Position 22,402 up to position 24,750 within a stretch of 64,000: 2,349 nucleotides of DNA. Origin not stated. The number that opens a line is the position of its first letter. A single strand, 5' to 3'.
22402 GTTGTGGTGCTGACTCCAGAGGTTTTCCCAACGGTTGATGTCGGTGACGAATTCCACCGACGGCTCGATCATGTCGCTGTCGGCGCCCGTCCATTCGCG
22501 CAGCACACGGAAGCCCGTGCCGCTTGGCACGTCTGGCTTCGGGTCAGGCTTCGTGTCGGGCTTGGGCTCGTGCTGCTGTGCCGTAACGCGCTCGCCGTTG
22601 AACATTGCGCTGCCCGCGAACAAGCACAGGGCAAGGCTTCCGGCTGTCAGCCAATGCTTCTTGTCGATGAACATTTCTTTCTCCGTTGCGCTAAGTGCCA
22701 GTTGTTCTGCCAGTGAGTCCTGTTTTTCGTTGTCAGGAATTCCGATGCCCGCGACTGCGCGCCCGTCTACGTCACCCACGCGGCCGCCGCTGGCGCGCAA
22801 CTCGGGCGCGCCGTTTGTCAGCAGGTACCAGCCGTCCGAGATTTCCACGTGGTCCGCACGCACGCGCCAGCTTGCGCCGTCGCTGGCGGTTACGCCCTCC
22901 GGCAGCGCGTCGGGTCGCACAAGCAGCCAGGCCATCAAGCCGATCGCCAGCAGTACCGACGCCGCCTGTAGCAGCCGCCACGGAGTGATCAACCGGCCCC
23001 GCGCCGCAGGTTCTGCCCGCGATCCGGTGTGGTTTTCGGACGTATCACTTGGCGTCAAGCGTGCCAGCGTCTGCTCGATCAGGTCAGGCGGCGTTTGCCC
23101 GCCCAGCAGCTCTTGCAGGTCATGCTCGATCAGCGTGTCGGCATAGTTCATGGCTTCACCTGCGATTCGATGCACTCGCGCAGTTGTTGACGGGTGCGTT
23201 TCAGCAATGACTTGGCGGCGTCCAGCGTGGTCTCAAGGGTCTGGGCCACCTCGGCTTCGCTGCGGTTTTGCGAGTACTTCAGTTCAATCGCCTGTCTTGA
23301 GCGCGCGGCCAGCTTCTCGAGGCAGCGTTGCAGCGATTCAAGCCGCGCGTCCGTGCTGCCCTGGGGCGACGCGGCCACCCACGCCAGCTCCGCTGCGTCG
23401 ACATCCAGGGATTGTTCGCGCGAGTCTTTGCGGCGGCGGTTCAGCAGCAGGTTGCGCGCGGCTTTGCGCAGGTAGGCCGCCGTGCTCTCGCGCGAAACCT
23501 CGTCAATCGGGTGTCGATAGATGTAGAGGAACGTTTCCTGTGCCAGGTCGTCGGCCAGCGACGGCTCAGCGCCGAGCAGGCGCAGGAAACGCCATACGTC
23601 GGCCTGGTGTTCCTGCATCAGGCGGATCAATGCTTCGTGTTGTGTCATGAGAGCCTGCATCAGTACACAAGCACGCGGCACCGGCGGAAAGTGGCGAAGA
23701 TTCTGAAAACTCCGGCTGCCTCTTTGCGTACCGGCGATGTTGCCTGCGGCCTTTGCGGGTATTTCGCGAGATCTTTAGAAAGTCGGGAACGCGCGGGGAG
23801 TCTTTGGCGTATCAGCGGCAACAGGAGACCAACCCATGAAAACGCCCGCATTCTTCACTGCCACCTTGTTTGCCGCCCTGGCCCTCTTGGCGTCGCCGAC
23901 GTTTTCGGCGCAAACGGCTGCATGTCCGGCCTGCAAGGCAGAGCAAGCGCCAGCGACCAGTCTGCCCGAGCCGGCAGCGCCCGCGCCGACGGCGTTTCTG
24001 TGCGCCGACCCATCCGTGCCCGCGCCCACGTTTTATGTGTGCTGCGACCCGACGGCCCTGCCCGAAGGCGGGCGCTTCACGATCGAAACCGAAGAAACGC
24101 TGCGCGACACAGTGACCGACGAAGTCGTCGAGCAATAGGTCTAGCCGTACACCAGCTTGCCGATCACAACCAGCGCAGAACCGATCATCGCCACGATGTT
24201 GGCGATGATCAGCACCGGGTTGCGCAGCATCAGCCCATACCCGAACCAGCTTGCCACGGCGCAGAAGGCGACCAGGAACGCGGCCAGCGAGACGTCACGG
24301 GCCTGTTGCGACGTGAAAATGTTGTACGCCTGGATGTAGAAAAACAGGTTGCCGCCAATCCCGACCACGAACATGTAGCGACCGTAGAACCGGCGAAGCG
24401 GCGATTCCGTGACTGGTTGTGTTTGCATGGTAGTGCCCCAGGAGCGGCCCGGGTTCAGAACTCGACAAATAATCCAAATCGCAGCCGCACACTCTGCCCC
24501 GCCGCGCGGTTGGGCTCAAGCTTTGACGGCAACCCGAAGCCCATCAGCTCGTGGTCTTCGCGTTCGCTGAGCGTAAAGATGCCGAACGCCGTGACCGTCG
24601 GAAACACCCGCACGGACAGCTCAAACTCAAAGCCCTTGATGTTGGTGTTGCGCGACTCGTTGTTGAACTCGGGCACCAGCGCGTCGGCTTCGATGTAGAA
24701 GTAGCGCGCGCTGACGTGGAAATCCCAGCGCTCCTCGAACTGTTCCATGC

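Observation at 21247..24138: ECF sigma/anti-sigma pair with twin ECF-type promoters aimed at a divergent small Cys-containing secreted protein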

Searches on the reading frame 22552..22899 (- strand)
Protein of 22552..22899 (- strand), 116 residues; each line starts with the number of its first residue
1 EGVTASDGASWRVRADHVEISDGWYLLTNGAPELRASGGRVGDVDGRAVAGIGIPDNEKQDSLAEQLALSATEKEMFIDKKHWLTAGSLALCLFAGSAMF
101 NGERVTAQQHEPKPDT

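Call 36: search_protein_families(library=pfam, proteins=[window:22552-22899:-], max_evalue=10)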
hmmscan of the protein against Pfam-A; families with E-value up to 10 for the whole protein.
seq(116 aa): 2 families
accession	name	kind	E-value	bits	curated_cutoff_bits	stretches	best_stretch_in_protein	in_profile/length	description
PF19258.4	KxYKxGKxW_sig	-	0.031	14.7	23.6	1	79-101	11-33/41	KxYKxGKxW signal peptide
PF19594.4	DUF6099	-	0.14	12.7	25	1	23-95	38-110/142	Family of unknown function (DUF6099)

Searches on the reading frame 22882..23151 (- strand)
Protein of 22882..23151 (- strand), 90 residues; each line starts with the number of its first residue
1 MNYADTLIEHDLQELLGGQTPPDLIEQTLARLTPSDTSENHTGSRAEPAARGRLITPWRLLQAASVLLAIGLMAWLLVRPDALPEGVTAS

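Call 36: search_protein_families(library=pfam, proteins=[window:22882-23151:-], max_evalue=10)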
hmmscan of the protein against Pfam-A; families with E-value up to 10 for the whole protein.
seq(90 aa): 1 family
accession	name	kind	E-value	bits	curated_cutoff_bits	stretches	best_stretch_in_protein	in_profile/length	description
PF11859.13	DUF3379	-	0.23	11.2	33.2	1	8-78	41-99/232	Protein of unknown function (DUF3379)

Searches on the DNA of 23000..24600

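Call 39: search_rna_families(source=window, start=23000, end=24600, threshold=evalue, max_evalue=1)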
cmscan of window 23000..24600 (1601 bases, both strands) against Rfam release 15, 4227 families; matches with E-value up to 1: 0.
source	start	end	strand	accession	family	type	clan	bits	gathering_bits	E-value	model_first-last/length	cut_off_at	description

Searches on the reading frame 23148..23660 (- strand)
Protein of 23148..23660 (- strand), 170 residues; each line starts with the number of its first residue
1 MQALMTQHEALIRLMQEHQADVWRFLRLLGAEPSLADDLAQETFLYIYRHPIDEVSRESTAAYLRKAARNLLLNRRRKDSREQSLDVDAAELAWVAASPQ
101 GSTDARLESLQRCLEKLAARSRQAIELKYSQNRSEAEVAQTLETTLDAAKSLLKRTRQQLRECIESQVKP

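Call 3: search_protein_families(library=pfam, proteins=[window:23148-23660:-], max_evalue=0.01)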
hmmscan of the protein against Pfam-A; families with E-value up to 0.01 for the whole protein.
window:23148-23660:- (170 aa): 3 families
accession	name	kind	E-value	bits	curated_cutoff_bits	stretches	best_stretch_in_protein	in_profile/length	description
PF04542.20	Sigma70_r2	-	6.1e-10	39.2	24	1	14-81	1-70/71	Sigma-70 region 2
PF08281.18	Sigma70_r4_2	-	2.7e-09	37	25.7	1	108-160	2-54/54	Sigma-70, region 4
PF04545.22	Sigma70_r4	-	3.3e-06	26.9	24.1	1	113-162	1-50/50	Sigma-70, region 4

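Call 16: search_protein_families(library=ncbifam, proteins=[window:23148-23660:-], max_evalue=0.01)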
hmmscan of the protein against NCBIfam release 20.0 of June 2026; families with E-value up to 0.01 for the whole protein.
window:23148-23660:- (170 aa): 83 families (the best 25 are shown)
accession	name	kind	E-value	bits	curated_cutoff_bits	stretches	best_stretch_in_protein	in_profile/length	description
TIGR02989.1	Sig-70_gvs1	subfamily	6.1e-29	101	124.55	1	10-164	2-158/158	RNA polymerase sigma-70 factor, Rhodopirellula/Verrucomicrobium family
TIGR02950.1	SigM_subfam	subfamily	1.2e-19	70.7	147.95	1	14-163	5-157/159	RNA polymerase sigma factor, SigM family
TIGR02983.1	SigE-fam_strep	subfamily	1.5e-19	70.5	141.55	1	7-166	4-160/162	SigE family RNA polymerase sigma factor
NF004113.0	PRK05602.1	equivalog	1.7e-17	63.7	208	1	7-167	43-204/211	RNA polymerase sigma factor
TIGR02937.1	sigma70-ECF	superfamily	5.2e-17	62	42.9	1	9-163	1-164/165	sigma-70 family RNA polymerase sigma factor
TIGR02959.1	SigZ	equivalog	5.7e-16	58.8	168.65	1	16-165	2-149/170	RNA polymerase sigma factor SigZ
TIGR02985.1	Sig70_bacteroi1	subfamily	1.5e-15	57.7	126.4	1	14-162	6-160/162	RNA polymerase sigma-70 factor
NF009189.0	PRK12537.1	equivalog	2.1e-15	56.7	261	1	7-165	21-182/182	RNA polymerase sigma factor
NF058625.1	sigma_PG0214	equivalog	3.7e-15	56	130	1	13-166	8-163/170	GFO_1088 family ECF-type sigma factor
NF007226.0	PRK09644.1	equivalog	9e-15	55.1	199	1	19-164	11-157/166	RNA polymerase sigma factor SigM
NF009190.0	PRK12538.1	equivalog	3.8e-14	52.9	303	1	3-165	56-220/233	RNA polymerase sigma factor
TIGR02952.1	Sig70_famx2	equivalog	3.9e-14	52.9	206.45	1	7-162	9-168/170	ECF subfamily RNA polymerase sigma factor, BldN family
NF007229.0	PRK09647.1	equivalog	5.8e-14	51.9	265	1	14-167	49-205/220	RNA polymerase sigma factor SigE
NF007227.0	PRK09645.1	subfamily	6.4e-14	52.2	202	1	6-153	10-159/177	sigma-70 family RNA polymerase sigma factor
NF009166.1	PRK12513.1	equivalog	1.2e-13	51.2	206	1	9-166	22-188/193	RNA polymerase sigma factor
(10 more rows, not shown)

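Call 57: find_related_loci(query=A5, collection=metagenome_contigs, flank=5000)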
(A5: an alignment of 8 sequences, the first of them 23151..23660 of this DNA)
Query A5 (170 aa) in metagenome_contigs; peptide patterns used: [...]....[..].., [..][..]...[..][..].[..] (x = any residue, [..] = any of these).
600 stretches matched a pattern (row limit reached: there are more); 386 encode a relative of the query (tblastn E <= 1e-3); the best 80 are kept; 80 distinct loci.
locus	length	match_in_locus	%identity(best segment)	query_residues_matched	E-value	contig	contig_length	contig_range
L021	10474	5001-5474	43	12-168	2e-40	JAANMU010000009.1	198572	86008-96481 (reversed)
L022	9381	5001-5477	48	11-168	2e-37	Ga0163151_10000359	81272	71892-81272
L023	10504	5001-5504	42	4-170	2e-37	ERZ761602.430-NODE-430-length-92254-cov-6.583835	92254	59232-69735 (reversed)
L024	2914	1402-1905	42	4-170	2e-37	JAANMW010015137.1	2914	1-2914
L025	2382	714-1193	46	11-170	7e-37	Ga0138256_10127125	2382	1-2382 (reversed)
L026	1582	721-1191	42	14-169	6e-35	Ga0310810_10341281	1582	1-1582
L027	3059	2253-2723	36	14-169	9e-33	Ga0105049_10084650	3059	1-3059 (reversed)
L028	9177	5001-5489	40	4-165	8e-33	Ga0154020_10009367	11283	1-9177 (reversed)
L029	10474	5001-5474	37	14-168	2e-31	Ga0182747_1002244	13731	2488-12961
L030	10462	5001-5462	42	14-169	3e-31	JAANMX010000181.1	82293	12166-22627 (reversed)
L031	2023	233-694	37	14-165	8e-31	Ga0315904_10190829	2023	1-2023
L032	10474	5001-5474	35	14-169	3e-30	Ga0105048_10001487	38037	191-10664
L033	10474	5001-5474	34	14-169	2e-29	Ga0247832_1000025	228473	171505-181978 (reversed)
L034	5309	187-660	34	14-169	6e-30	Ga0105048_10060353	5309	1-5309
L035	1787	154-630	36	14-169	3e-29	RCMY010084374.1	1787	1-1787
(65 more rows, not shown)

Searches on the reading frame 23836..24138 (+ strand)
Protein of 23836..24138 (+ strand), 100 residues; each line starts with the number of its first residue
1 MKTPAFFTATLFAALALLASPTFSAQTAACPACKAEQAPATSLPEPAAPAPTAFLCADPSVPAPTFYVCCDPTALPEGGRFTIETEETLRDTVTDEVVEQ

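Call 3: search_protein_families(library=pfam, proteins=[window:23836-24138:+], max_evalue=0.01)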
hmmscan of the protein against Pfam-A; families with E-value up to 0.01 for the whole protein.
window:23836-24138:+ (100 aa): 0 families

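Call 7: find_homologous_proteins(query=window:23836-24138:+, max_evalue=0.01)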
Query window:23836-24138:+ (100 aa): 3 proteins with E <= 0.01 among 80 candidates.
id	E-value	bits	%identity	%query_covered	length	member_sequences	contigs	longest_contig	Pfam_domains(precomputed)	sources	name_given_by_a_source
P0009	2.7e-55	203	100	100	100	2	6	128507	-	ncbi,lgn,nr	ncbi:MAG: hypothetical protein IT464_11860 [Planctomycetes bacterium]|nr:hypothetical protein [Planc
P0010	5.6e-44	166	83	100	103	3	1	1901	-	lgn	-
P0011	1.7e-40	155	76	100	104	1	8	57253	-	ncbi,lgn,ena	-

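Call 16: search_protein_families(library=ncbifam, proteins=[window:23836-24138:+], max_evalue=0.01)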
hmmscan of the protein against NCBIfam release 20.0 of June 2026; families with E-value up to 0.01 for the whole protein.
window:23836-24138:+ (100 aa): 0 families

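Call 20: find_encoding_contigs(protein=P0010, flank=3000, max_places=2)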
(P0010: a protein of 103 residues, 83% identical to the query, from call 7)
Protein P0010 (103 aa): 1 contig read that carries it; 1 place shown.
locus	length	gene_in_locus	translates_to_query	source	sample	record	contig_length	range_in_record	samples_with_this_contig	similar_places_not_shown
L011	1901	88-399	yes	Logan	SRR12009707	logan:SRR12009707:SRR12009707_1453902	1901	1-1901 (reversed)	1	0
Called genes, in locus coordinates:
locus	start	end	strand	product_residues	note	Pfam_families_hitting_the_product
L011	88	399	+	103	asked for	-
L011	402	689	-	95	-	-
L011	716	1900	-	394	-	?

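Call 44: search_protein_representatives(alignment_id=A3)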
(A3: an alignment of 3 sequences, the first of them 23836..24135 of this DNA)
Query: 3 sequences, 103 profile positions. Proteins with E-value up to 0.001 (for the whole library): 5; up to 1e-10: 1; up to 1e-30: 1. The best 5 are listed.
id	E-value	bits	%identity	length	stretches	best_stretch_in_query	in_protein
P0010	4.6e-58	210.1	-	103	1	1-103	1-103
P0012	7.4e-08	48.9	-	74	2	3-53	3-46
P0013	4.4e-06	43.2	-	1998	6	19-76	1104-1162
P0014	1.9e-05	41.1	-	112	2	1-39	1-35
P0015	2.8e-05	40.6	-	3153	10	50-89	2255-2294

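Call 47: find_encoding_contigs(protein=P0012, flank=6000, max_places=3)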
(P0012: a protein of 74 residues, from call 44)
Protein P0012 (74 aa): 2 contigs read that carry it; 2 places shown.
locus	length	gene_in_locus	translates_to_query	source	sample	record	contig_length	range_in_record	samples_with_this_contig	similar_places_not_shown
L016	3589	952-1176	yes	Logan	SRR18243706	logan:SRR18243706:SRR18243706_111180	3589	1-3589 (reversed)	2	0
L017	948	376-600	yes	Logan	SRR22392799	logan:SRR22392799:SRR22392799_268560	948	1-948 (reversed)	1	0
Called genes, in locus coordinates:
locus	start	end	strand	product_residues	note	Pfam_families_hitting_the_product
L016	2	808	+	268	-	?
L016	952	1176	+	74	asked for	-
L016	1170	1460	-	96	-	-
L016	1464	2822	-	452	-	PF16930:Porin_5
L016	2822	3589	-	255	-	?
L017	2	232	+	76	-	?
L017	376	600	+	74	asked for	-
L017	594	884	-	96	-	-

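Call 48: find_encoding_contigs(protein=P0014, flank=6000, max_places=3)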
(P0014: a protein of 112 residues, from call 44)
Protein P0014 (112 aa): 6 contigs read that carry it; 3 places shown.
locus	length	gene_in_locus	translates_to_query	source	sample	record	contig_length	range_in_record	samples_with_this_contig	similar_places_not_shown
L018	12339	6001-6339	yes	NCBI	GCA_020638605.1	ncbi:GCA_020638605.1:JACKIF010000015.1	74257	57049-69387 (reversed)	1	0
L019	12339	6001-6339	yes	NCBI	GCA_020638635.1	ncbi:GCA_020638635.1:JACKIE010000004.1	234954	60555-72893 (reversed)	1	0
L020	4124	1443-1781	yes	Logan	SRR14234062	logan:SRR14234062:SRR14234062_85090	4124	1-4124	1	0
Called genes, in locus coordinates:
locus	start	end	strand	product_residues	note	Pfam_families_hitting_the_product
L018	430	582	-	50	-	-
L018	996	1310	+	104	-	-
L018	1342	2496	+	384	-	-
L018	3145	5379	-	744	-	-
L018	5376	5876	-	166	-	PF04542:Sigma70_r2, PF08281:Sigma70_r4_2 (weak)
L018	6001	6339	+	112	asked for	-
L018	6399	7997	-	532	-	-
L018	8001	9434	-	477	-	PF01595:CNNM, PF00571:CBS (faint), PF03471:CorC_HlyC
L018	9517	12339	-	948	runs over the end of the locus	PF00498:FHA, PF16697:Yop-YscD_cpl, PF00069:Pkinase, PF07714:PK_Tyr_Ser-Thr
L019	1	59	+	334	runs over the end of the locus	PF01436:NHL (faint)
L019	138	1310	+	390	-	-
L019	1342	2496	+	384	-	-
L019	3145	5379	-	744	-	-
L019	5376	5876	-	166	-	PF04542:Sigma70_r2, PF08281:Sigma70_r4_2 (weak)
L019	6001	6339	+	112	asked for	-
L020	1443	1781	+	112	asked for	-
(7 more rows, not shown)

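Call 55: find_related_loci(query=A4, collection=metagenome_contigs, flank=5000)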
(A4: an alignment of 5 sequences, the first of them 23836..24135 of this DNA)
Query A4 (100 aa) in metagenome_contigs; peptide patterns used: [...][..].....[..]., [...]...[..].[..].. (x = any residue, [..] = any of these).
190 stretches matched a pattern, but none encodes a relative of the query by tblastn (E <= 1e-3).

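Call 76: predict_structure(alignment_id=A4)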
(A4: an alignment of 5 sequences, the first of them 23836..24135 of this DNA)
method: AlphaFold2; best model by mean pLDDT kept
length: 100 residues; sequences in the alignment: 5
mean_pLDDT: 46.5   pTM: 0.21
mean pLDDT of the five models: 46.5, 45.9, 45.9, 45.5, 40.2
residues with pLDDT >= 90: 0; 70-90: 0; 50-70: 29; < 50: 71
segments of 3 or more residues with pLDDT < 50: 8-50, 74-94
pLDDT, mean of each block of 10 residues (from residue 1): 50 45 42 42 41 52 52 47 45 49
secondary structure, 60 per line:
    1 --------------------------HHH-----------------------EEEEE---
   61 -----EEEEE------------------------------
elements in order: E53-57 E66-70

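Call 85: find_homologous_proteins(query=A4, max_evalue=0.01)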
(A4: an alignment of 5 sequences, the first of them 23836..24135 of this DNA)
Query A4 (5 sequences) (100 aa, profile of the alignment): 9 proteins with E <= 0.01 among 8000 candidates.
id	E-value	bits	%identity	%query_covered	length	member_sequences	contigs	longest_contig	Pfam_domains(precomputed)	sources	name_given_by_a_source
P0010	1.6e-50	188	83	100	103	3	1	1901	-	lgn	-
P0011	8.1e-50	186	76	100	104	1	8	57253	-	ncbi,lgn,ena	-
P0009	4.0e-46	174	100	100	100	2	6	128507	-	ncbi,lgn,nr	ncbi:MAG: hypothetical protein IT464_11860 [Planctomycetes bacterium]|nr:hypothetical protein [Planc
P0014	9.7e-23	99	35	96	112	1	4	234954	-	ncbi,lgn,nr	ncbi:MAG: hypothetical protein H6841_07710 [Planctomycetes bacterium]|nr:hypothetical protein [Planc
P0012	1.2e-19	89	41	76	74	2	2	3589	-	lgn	-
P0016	2.5e-12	65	37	78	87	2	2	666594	-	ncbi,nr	ncbi:MAG: hypothetical protein KF696_15745 [Planctomycetes bacterium]|nr:hypothetical protein [Planc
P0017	2.1e-11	62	67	12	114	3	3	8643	-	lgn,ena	-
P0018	7.7e-7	47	69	16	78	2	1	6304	-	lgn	-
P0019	6.3e-6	45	32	76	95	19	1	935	-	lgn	-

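Call 87: find_encoding_contigs(protein=P0016, flank=6000, max_places=1)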
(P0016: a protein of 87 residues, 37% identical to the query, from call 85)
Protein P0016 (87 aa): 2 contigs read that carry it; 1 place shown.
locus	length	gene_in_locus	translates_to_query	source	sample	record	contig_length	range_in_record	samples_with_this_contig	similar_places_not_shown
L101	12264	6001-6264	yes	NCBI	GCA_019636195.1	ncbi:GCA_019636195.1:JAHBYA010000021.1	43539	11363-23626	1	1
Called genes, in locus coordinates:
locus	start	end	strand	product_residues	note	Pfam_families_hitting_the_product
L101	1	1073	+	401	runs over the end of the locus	PF00464:SHMT, PF01212:Beta_elim_lyase, PF00266:Aminotran_5, PF00155:Aminotran_1_2, PF01053:Cys_Met_Meta_PP (weak)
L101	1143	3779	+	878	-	PF01624:MutS_I, PF05188:MutS_II, PF05192:MutS_III, PF05190:MutS_IV, PF00488:MutS_V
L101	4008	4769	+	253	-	PF12728:HTH_17, PF00072:Response_reg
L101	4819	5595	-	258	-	PF01113:DapB_N, PF05173:DapB_C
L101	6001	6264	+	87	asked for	-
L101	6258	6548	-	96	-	-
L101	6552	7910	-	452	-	PF16930:Porin_5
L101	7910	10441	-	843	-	-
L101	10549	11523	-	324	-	-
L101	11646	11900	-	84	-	PF01649:Ribosomal_S20p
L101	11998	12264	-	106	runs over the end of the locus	PF07719:TPR_2 (faint), PF13428:TPR_14 (faint), PF13432:TPR_16 (weak), PF14559:TPR_19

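Call 88: find_encoding_contigs(protein=P0017, flank=6000, max_places=1)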
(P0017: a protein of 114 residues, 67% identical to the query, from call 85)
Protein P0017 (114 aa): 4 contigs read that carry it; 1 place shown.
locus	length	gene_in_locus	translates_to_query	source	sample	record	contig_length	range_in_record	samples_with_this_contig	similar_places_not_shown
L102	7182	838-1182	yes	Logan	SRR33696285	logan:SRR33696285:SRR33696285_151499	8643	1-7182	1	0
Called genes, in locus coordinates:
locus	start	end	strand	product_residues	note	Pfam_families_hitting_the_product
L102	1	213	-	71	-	?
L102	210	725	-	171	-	PF04542:Sigma70_r2, PF08281:Sigma70_r4_2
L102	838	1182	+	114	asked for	-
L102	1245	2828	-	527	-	-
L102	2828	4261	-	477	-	PF01595:CNNM, PF00571:CBS (faint), PF03471:CorC_HlyC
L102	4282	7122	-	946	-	PF00498:FHA, PF16697:Yop-YscD_cpl, PF00069:Pkinase, PF07714:PK_Tyr_Ser-Thr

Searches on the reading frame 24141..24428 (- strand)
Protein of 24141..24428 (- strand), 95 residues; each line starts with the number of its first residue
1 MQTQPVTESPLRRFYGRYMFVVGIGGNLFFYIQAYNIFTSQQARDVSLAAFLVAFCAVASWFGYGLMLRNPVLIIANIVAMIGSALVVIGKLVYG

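Call 3: search_protein_families(library=pfam, proteins=[window:24141-24428:-], max_evalue=0.01)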
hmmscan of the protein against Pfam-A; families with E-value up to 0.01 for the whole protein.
window:24141-24428:- (95 aa): 1 family
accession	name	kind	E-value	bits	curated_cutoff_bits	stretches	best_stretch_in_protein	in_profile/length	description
PF03083.21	MtN3_slv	-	7.4e-06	26.4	23.7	1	36-88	24-76/87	Sugar efflux transporter for intercellular exchange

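Call 16: search_protein_families(library=ncbifam, proteins=[window:24141-24428:-], max_evalue=0.01)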
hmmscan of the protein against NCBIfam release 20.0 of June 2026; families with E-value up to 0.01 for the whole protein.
window:24141-24428:- (95 aa): 3 families
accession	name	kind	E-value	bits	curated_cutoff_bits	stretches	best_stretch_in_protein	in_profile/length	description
NF037968.1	SemiSWEET_2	subfamily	4.2e-10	39.6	80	1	30-92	12-74/76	SemiSWEET transporter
NF037969.1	SemiSWEET_3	subfamily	6.5e-06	26.3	100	1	17-92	13-90/97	SemiSWEET transporter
NF037967.1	SemiSWEET_1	subfamily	0.00086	19.5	200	1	44-88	149-192/196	SemiSWEET transporter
